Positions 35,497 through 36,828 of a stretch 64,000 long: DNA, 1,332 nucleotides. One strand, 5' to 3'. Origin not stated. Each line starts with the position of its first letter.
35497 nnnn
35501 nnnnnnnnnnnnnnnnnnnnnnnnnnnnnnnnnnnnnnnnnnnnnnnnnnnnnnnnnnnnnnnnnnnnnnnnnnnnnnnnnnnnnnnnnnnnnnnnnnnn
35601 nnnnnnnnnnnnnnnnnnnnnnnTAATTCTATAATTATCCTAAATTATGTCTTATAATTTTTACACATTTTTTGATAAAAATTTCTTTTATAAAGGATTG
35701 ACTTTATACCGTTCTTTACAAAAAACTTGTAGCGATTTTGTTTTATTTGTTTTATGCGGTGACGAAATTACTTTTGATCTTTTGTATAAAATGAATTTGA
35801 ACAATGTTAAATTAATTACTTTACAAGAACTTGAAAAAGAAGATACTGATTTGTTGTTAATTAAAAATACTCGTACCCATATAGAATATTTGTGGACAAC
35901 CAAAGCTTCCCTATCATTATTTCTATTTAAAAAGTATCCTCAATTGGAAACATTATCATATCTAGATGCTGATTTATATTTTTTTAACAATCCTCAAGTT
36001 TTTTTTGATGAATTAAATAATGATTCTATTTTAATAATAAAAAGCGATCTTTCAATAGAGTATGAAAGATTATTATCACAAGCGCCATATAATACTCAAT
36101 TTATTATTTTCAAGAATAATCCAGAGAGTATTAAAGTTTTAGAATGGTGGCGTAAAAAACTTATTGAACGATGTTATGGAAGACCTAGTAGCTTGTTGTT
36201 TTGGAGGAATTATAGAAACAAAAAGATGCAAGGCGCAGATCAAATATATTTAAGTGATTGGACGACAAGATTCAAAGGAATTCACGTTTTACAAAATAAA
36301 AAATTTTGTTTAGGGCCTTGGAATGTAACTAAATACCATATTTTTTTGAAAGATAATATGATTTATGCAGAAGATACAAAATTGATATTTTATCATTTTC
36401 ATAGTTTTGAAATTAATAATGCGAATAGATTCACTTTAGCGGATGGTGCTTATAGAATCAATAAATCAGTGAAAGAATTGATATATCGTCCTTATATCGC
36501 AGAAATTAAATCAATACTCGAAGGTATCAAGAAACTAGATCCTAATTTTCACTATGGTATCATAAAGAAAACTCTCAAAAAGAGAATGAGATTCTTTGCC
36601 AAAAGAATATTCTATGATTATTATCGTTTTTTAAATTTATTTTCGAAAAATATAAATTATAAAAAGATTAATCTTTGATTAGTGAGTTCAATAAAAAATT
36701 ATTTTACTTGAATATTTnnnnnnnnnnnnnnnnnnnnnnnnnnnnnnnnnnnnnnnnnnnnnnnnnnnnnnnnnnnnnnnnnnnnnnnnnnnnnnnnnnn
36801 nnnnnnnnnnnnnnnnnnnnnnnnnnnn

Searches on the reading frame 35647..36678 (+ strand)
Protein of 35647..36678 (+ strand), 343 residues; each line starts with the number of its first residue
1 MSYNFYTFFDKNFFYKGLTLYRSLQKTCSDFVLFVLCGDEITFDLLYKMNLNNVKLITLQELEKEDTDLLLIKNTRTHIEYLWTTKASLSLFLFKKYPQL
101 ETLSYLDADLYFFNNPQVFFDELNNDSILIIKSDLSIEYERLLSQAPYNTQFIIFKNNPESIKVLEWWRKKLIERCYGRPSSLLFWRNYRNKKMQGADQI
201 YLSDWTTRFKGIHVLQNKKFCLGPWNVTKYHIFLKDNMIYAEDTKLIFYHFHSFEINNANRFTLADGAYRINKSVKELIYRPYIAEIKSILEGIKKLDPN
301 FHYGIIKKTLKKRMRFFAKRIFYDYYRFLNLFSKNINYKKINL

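Call 7: search_protein_families(library=pfam, proteins=[window:35647-36678:+], max_evalue=0.01)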
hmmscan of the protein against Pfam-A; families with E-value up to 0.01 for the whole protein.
window:35647-36678:+ (343 aa): 1 family
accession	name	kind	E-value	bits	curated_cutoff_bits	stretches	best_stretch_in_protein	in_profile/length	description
PF03407.22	Nucleotid_trans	-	0.00015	22.2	22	1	105-172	71-136/208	Nucleotide-diphospho-sugar transferase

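Call 43: search_protein_families(library=pfam, proteins=[L005:9580-9831:+, P0122], max_evalue=0.01)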
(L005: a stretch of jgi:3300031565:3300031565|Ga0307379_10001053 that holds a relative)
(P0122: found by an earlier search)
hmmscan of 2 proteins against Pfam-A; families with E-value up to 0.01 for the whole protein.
L005:9580-9831:+ (83 aa): 1 family
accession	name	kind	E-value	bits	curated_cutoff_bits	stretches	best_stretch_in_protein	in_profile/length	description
PF01041.23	DegT_DnrJ_EryC1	-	0.00013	21.8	19.8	1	42-79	322-359/360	DegT/DnrJ/EryC1/StrS aminotransferase family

P0122 (271 aa): 5 families
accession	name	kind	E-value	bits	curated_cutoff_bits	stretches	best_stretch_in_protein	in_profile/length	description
PF13489.12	Methyltransf_23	-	1.2e-07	32.1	27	1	119-205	78-161/164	Methyltransferase domain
PF08241.18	Methyltransf_11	-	3.2e-07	31.3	21.2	1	110-157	49-95/95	Methyltransferase domain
PF08242.18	Methyltransf_12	-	1.6e-06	29.2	30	1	107-155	50-98/98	Methyltransferase domain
PF13847.12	Methyltransf_31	-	0.00085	19.5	27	1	111-176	62-120/145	Methyltransferase domain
PF13649.12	Methyltransf_25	-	0.0013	19.8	27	1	111-153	54-97/97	Methyltransferase domain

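Call 69: search_protein_families(library=pfam, proteins=[L098:985-1107:+, L005:12811-13203:+], max_evalue=0.01)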
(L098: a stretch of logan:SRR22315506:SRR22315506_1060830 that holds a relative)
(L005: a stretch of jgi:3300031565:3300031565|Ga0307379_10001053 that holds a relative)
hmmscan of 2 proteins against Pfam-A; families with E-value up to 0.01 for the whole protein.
L098:985-1107:+ (40 aa): 1 family
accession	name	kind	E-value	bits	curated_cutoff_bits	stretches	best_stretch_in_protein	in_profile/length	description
PF00535.33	Glycos_transf_2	-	0.0033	17.8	23.3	1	7-40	1-34/168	Glycosyl transferase family 2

L005:12811-13203:+ (130 aa): 3 families
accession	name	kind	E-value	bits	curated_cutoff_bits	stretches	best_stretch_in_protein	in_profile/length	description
PF04321.23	RmlD_sub_bind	-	2.7e-27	96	27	1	1-107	1-108/287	RmlD substrate binding domain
PF01370.27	Epimerase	-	6.1e-07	29.5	20.9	1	4-104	2-119/240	NAD dependent epimerase/dehydratase family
PF02719.21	Polysacc_synt_2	-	0.0015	18.2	20.2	1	35-106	62-134/293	Polysaccharide biosynthesis protein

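Call 70: search_protein_families(library=ncbifam, proteins=[P0122, window:35647-36678:+], max_evalue=0.00001)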
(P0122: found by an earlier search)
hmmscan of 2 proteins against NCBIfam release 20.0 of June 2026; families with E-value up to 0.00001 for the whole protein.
P0122 (271 aa): 0 families

window:35647-36678:+ (343 aa): 0 families
